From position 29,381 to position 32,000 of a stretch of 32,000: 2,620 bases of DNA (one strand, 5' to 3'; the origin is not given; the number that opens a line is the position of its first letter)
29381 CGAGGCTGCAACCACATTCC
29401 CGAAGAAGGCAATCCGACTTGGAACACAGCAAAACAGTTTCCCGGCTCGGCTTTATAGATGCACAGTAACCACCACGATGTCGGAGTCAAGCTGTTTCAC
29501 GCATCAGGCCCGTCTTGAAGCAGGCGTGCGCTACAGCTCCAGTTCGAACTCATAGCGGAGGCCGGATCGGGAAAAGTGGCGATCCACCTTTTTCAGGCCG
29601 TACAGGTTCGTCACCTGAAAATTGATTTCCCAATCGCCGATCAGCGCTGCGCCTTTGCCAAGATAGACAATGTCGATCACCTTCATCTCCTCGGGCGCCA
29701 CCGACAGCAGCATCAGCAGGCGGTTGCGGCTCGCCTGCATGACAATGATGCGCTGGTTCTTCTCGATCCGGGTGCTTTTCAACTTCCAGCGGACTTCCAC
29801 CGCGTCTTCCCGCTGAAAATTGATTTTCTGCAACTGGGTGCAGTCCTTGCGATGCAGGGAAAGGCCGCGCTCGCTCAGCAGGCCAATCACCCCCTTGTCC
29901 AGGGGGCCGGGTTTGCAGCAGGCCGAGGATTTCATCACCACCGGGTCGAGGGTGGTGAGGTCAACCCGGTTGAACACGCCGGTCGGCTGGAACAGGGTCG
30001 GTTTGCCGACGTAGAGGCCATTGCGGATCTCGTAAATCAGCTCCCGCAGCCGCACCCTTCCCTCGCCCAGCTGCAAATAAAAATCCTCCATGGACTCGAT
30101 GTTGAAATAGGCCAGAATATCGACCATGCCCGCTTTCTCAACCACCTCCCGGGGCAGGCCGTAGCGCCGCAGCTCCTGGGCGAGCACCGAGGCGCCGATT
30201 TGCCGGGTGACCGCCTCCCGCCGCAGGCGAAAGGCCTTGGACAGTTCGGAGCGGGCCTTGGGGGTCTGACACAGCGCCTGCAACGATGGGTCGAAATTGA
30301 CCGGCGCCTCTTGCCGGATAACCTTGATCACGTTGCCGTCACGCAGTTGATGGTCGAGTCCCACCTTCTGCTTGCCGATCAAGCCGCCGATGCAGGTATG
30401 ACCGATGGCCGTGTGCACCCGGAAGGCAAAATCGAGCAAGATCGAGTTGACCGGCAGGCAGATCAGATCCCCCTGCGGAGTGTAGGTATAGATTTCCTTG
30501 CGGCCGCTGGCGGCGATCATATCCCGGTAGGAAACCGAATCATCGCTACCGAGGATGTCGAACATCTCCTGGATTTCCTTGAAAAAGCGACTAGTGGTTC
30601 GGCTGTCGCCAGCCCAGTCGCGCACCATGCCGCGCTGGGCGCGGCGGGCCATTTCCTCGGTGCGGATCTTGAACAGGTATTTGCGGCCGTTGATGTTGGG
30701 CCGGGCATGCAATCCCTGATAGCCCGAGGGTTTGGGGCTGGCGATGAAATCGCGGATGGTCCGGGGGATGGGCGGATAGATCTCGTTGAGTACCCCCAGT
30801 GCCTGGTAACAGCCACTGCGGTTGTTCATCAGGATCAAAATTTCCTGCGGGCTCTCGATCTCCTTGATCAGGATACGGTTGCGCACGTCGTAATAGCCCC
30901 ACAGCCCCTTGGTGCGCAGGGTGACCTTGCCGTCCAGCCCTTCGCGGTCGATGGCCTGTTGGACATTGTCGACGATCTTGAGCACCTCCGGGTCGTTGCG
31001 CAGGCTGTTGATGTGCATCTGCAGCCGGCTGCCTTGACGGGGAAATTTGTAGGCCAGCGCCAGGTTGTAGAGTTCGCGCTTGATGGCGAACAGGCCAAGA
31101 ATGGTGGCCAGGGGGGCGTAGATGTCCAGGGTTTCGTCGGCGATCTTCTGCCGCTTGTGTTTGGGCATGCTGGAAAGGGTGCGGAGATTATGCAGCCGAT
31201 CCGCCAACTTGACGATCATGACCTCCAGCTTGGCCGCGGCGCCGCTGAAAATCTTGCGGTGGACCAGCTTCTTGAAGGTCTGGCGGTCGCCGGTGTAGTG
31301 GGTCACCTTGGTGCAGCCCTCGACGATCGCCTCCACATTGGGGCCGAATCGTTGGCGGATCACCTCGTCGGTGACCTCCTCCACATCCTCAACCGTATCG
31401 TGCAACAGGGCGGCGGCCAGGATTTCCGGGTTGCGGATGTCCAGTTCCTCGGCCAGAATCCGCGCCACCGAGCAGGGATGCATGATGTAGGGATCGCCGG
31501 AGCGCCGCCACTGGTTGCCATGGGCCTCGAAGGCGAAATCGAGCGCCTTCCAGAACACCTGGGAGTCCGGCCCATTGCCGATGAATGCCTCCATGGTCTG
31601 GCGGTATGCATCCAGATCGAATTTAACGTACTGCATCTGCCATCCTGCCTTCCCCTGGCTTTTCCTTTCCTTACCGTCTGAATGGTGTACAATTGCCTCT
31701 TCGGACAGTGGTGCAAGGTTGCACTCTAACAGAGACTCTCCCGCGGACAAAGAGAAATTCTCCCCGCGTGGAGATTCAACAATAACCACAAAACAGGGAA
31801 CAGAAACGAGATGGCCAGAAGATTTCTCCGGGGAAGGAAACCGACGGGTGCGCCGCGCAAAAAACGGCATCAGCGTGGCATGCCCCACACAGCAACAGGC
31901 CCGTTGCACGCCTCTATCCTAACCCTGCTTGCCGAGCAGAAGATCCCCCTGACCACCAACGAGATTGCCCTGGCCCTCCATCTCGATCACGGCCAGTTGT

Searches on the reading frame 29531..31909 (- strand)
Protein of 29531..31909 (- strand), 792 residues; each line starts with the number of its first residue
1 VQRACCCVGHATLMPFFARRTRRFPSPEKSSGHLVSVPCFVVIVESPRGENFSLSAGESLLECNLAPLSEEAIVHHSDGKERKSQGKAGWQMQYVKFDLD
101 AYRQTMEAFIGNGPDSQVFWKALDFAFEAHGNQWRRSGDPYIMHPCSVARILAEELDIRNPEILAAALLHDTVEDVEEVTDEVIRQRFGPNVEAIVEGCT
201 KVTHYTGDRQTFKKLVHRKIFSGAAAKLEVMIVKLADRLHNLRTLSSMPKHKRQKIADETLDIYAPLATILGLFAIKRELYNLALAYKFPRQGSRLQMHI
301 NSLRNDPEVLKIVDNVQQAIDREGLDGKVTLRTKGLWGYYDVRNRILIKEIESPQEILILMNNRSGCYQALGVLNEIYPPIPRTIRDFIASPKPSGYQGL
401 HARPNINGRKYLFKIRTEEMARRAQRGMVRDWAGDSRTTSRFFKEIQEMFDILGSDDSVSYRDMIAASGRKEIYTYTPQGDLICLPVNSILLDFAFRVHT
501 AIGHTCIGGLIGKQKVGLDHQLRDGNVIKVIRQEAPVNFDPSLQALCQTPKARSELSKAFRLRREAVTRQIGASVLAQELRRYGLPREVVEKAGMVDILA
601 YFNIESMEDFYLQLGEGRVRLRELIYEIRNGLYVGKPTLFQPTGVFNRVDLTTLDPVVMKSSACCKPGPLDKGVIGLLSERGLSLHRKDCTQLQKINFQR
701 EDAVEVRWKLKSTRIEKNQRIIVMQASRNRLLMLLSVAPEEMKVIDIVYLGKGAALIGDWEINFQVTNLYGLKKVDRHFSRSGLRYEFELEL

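Call 47: search_protein_families(library=pfam, proteins=[window:29531-31909:-], max_evalue=0.00001)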
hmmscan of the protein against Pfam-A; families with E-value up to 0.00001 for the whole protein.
window:29531-31909:- (792 aa): 4 families
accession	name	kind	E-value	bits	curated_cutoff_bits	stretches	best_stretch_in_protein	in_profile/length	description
PF13328.12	HD_4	-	5.8e-34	117.5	27.2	1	122-273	1-155/156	HD domain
PF02824.27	TGS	-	1e-13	51.5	22.2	1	473-531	1-59/60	TGS domain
PF01966.28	HD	-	2.9e-10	40.9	22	1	144-241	4-115/116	HD domain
PF04607.23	RelA_SpoT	-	8.1e-09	36.2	27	1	357-432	29-106/113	Region found in RelA / SpoT proteins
